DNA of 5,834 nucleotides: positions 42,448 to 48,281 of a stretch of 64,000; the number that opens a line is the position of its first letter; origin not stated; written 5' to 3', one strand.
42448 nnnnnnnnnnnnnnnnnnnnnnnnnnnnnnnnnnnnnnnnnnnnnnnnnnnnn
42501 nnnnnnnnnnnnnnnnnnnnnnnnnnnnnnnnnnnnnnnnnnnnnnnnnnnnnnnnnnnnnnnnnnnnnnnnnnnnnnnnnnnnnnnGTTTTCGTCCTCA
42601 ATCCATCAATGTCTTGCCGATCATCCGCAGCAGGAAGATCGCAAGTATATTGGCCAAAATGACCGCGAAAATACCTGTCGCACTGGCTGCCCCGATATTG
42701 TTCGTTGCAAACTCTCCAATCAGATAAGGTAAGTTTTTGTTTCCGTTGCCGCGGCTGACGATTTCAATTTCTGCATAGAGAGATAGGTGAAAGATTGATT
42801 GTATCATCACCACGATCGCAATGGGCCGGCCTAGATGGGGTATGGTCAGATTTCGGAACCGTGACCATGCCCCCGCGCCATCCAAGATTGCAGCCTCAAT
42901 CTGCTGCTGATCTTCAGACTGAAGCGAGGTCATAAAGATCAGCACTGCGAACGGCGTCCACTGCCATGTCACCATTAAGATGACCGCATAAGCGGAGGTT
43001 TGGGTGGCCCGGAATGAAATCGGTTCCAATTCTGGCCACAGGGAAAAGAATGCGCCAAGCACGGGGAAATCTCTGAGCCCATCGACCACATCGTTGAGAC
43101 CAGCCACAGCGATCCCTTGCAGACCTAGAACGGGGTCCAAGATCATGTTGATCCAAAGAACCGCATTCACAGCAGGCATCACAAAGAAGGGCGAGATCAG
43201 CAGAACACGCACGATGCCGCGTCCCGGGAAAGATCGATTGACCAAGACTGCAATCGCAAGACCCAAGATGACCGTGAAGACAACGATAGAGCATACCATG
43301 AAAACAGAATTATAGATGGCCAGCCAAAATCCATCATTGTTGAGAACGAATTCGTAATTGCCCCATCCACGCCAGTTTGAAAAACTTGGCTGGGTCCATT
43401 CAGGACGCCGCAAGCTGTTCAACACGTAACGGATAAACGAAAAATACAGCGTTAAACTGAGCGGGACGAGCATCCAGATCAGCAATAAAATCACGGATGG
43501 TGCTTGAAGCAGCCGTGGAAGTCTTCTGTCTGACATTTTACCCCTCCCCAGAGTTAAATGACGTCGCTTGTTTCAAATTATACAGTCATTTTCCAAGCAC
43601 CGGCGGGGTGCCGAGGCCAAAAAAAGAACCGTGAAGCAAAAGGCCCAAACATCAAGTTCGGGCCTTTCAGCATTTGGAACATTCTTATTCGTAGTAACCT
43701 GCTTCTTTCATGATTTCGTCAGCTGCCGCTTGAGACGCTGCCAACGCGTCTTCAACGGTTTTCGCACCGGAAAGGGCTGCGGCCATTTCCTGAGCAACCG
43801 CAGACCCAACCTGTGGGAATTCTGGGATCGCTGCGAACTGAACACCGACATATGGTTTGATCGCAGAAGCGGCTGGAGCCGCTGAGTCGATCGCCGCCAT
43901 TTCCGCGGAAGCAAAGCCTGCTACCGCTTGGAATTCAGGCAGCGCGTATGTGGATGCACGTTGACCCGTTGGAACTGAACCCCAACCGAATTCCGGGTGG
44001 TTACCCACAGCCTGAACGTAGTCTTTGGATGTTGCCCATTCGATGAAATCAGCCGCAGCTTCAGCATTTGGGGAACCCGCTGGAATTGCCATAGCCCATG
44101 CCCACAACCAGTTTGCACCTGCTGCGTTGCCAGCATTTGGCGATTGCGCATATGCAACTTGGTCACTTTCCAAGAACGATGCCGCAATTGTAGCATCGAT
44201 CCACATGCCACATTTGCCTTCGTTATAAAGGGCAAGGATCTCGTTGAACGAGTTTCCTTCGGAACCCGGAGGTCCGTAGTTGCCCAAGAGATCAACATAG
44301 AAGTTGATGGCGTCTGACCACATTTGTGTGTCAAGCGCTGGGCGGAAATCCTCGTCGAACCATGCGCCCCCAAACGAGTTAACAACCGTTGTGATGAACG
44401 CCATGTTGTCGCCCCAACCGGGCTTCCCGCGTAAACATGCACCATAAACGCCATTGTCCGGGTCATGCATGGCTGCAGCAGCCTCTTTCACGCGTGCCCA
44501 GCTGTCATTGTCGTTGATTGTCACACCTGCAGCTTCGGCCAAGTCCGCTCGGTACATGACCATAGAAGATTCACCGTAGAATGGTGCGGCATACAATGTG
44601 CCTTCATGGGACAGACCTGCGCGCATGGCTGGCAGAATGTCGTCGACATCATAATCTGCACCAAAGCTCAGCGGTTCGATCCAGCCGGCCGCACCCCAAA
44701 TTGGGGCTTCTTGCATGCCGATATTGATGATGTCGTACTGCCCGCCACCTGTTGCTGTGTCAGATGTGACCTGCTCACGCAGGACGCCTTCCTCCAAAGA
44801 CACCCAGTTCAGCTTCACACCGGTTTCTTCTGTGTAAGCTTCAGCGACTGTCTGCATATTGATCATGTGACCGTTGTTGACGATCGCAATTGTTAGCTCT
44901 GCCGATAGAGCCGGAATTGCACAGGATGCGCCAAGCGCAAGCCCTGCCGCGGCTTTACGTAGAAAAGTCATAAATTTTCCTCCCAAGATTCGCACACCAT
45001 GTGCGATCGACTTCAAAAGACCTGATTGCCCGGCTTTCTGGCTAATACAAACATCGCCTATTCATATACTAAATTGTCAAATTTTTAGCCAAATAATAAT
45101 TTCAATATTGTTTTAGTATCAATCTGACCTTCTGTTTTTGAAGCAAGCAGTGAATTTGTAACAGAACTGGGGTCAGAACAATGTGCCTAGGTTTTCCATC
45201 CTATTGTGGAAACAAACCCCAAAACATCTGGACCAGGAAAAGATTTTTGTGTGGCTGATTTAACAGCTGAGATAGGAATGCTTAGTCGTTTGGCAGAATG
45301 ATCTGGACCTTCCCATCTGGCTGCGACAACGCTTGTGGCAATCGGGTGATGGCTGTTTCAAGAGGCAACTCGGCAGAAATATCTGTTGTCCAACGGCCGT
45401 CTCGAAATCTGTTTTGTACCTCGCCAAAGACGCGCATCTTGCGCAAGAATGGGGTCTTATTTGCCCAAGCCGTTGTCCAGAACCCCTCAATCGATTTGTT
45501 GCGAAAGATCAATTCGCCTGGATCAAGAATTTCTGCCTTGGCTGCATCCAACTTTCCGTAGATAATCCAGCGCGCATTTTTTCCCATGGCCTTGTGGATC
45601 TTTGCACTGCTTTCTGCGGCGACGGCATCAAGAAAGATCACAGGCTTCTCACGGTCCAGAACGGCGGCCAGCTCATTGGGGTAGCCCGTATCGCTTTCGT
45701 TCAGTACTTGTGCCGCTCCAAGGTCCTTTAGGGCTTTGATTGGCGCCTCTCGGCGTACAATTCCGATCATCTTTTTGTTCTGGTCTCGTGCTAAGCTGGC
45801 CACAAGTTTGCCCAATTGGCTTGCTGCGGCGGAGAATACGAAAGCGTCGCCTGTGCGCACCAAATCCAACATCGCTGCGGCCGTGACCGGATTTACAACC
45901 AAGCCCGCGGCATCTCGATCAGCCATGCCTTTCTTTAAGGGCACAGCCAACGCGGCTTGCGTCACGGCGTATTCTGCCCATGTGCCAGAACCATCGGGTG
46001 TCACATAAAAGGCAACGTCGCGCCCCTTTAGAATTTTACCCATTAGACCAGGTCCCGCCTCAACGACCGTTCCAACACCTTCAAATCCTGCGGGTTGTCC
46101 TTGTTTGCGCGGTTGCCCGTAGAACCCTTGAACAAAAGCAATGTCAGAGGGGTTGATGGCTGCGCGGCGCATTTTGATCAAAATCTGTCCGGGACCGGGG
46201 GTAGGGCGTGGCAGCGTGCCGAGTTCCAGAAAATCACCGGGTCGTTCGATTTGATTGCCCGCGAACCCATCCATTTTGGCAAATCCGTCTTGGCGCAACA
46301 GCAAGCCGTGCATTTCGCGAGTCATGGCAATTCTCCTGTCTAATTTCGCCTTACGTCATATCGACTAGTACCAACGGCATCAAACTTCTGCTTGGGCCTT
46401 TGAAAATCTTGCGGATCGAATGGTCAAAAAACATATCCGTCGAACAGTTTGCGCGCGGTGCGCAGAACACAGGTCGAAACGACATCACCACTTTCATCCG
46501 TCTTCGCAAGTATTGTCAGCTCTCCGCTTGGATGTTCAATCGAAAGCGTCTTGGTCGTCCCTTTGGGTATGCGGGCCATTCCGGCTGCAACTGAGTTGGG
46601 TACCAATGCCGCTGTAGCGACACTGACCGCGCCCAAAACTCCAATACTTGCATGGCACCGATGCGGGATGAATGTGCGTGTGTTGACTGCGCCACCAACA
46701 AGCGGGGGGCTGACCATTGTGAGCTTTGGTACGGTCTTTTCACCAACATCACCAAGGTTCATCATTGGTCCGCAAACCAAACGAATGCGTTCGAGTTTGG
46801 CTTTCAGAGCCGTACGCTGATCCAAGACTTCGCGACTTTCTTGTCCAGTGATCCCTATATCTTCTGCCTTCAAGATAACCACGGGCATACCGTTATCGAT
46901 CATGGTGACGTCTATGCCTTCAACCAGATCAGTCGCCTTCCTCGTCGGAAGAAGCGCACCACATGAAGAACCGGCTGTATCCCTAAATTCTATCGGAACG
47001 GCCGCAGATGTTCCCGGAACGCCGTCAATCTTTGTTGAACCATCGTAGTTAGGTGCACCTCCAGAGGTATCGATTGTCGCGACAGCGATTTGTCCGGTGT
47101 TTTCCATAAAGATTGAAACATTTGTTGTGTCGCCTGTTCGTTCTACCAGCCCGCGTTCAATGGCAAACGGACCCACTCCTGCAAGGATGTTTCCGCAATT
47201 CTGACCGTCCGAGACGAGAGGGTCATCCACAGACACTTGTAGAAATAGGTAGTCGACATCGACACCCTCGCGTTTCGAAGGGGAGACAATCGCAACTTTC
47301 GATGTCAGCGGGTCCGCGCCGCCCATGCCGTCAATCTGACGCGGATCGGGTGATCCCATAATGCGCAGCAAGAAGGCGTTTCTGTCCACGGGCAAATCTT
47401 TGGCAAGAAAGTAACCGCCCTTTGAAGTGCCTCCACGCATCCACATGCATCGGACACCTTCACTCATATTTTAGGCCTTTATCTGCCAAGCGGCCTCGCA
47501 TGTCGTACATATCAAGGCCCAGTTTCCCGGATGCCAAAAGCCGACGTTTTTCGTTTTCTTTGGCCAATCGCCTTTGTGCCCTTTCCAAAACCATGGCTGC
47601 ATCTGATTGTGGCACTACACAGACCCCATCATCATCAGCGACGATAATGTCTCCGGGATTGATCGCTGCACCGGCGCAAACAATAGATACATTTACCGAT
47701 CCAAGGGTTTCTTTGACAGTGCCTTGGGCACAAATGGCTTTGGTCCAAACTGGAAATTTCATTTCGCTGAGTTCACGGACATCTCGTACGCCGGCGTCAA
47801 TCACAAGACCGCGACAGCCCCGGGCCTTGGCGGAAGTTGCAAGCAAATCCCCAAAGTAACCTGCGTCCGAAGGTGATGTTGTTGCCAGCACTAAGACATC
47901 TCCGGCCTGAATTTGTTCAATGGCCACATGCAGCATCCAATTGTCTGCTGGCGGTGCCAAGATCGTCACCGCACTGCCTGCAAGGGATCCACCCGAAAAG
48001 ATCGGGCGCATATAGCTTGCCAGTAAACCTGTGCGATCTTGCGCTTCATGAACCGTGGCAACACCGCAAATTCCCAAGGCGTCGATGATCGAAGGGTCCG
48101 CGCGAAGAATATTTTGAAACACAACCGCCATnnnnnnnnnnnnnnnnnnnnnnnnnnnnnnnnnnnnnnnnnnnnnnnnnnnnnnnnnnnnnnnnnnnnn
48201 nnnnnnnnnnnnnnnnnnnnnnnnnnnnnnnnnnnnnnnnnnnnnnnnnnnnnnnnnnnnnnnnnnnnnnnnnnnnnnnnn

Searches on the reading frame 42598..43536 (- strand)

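Call 35: search_protein_families(library=pfam, proteins=[window:42598-43536:-], max_evalue=0.001)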
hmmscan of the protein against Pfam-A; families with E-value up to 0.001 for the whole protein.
window:42598-43536:- (312 aa): 1 family
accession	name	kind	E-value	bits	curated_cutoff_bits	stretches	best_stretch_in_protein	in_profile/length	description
PF00528.27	BPD_transp_1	-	2.6e-11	44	26.4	1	89-308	2-180/184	Binding-protein-dependent transport system inner membrane component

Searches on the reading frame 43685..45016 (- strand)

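Call 35: search_protein_families(library=pfam, proteins=[window:43685-45016:-], max_evalue=0.001)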
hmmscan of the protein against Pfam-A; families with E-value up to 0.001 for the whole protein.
window:43685-45016:- (443 aa): 1 family
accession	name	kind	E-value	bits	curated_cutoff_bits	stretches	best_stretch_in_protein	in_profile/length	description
PF01547.30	SBP_bac_1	-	3.9e-45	155.6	26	1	54-333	10-305/307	Bacterial extracellular solute-binding protein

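Call 78: search_protein_families(library=ncbifam, proteins=[window:43685-45016:-], max_evalue=0.00001)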
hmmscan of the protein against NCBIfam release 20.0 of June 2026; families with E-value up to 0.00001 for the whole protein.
window:43685-45016:- (443 aa): 0 families

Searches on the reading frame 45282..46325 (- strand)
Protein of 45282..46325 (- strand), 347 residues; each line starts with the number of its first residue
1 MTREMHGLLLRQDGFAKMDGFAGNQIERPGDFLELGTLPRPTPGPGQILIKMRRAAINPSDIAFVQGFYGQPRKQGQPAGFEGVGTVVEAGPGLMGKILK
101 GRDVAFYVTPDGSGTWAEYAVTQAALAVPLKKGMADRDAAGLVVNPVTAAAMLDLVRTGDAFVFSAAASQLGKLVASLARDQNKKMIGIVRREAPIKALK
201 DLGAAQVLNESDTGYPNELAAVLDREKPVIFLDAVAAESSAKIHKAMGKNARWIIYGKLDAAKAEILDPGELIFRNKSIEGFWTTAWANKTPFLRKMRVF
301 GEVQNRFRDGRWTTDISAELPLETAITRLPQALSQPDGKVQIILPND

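Call 35: search_protein_families(library=pfam, proteins=[window:45282-46325:-], max_evalue=0.001)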
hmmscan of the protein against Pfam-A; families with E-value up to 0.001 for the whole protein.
window:45282-46325:- (347 aa): 2 families
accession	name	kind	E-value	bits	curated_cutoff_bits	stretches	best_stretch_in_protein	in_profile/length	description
PF08240.17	ADH_N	-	1.2e-11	45.2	23.5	1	44-131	1-103/104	Alcohol dehydrogenase GroES-like domain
PF00107.32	ADH_zinc_N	-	2.8e-10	40.7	31.8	1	171-287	2-117/129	Zinc-binding dehydrogenase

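Call 78: search_protein_families(library=ncbifam, proteins=[window:45282-46325:-], max_evalue=0.00001)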
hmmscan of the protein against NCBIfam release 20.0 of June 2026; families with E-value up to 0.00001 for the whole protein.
window:45282-46325:- (347 aa): 7 families
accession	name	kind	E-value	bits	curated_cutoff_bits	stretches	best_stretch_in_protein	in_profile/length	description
TIGR02824.1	quinone_pig3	subfamily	6.8e-25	87.7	296.8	1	31-324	13-304/325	putative NAD(P)H quinone oxidoreductase, PIG3 family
NF041183.1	Pks2_ls1_myc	equivalog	2.3e-12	44.6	2400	1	25-260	1410-1646/2086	sulfolipid-1 biosynthesis phthioceranic/hydroxyphthioceranic acid synthase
NF008024.0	PRK10754.1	subfamily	9.9e-08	31.4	348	1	40-241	23-223/327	NADPH:quinone reductase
NF041172.1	AcrlCoa_red_Thmprot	equivalog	2.7e-07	29.8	500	0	30-112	10-91/334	acryloyl-CoA reductase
TIGR01751.1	crot-CoA-red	equivalog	3.6e-07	29.2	378.55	1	113-250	139-279/398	crotonyl-CoA carboxylase/reductase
TIGR02817.1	adh_fam_1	subfamily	1.4e-06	28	284.05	1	37-213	21-204/336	zinc-binding alcohol dehydrogenase family protein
NF010344.0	PRK13771.1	subfamily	1.7e-06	27.3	349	0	33-94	13-73/334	putative alcohol dehydrogenase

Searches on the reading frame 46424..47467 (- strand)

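Call 35: search_protein_families(library=pfam, proteins=[window:46424-47467:-], max_evalue=0.001)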
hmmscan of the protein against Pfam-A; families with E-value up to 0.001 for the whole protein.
window:46424-47467:- (347 aa): 1 family
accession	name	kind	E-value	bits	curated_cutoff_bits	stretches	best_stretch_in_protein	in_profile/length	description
PF04303.18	PrpF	-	5e-95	319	27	1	5-346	4-368/371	PrpF protein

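Call 78: search_protein_families(library=ncbifam, proteins=[window:46424-47467:-], max_evalue=0.00001)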
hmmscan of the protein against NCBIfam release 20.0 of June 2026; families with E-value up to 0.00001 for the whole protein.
window:46424-47467:- (347 aa): 2 families
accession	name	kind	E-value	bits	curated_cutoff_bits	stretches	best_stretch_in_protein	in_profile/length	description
NF033377.1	OMA_tautomer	equivalog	1.6e-151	504.2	440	1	10-347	1-347/349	4-oxalomesaconate tautomerase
TIGR02334.1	prpF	equivalog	5.8e-55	186.7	440.55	1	7-346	8-383/390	2-methylaconitate cis-trans isomerase PrpF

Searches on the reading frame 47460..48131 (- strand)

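Call 35: search_protein_families(library=pfam, proteins=[window:47460-48131:-], max_evalue=0.001)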
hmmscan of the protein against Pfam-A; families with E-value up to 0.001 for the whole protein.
window:47460-48131:- (223 aa): 1 family
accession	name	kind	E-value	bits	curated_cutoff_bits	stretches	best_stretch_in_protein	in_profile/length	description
PF03737.21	RraA-like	-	5.5e-45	153.7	24.5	1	25-172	2-152/152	Aldolase/RraA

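Call 78: search_protein_families(library=ncbifam, proteins=[window:47460-48131:-], max_evalue=0.00001)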
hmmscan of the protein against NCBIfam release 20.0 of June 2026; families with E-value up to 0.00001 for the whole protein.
window:47460-48131:- (223 aa): 10 families
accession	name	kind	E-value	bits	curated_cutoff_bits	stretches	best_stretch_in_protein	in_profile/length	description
NF006731.0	PRK09262.1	equivalog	4.6e-111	369.8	179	1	2-222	7-227/229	4-carboxy-4-hydroxy-2-oxoadipate aldolase/oxaloacetate decarboxylase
TIGR02798.1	ligK_PcmE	equivalog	9.5e-110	365.5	304.5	1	3-222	2-221/222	4-carboxy-4-hydroxy-2-oxoadipate aldolase/oxaloacetate decarboxylase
NF004850.0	PRK06201.1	subfamily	6.1e-48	163.2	231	1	6-203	10-207/222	hypothetical protein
NF006093.0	PRK08245.1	subfamily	1.4e-33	116.3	208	1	67-211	78-223/240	hypothetical protein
NF005442.0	PRK07028.1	equivalog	1.4e-33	116.2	593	1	12-193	226-405/430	bifunctional hexulose-6-phosphate synthase/ribonuclease regulator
NF009399.0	PRK12764.1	equivalog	4.4e-24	85.4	444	1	70-193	340-464/501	fumarylacetoacetate hydrolase family protein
NF006875.0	PRK09372.1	equivalog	7.5e-19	68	136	1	49-175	31-156/161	ribonuclease E activity regulator RraA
TIGR01935.1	NOT-MenG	subfamily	8.7e-18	64.6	123.8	1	48-172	26-149/150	RraA family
NF009134.0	PRK12487.1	equivalog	8.3e-17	61.4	196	1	50-173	32-154/161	putative 4-hydroxy-4-methyl-2-oxoglutarate aldolase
TIGR02998.1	RraA_entero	equivalog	2.3e-07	31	241.25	1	49-173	31-154/161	ribonuclease E activity regulator RraA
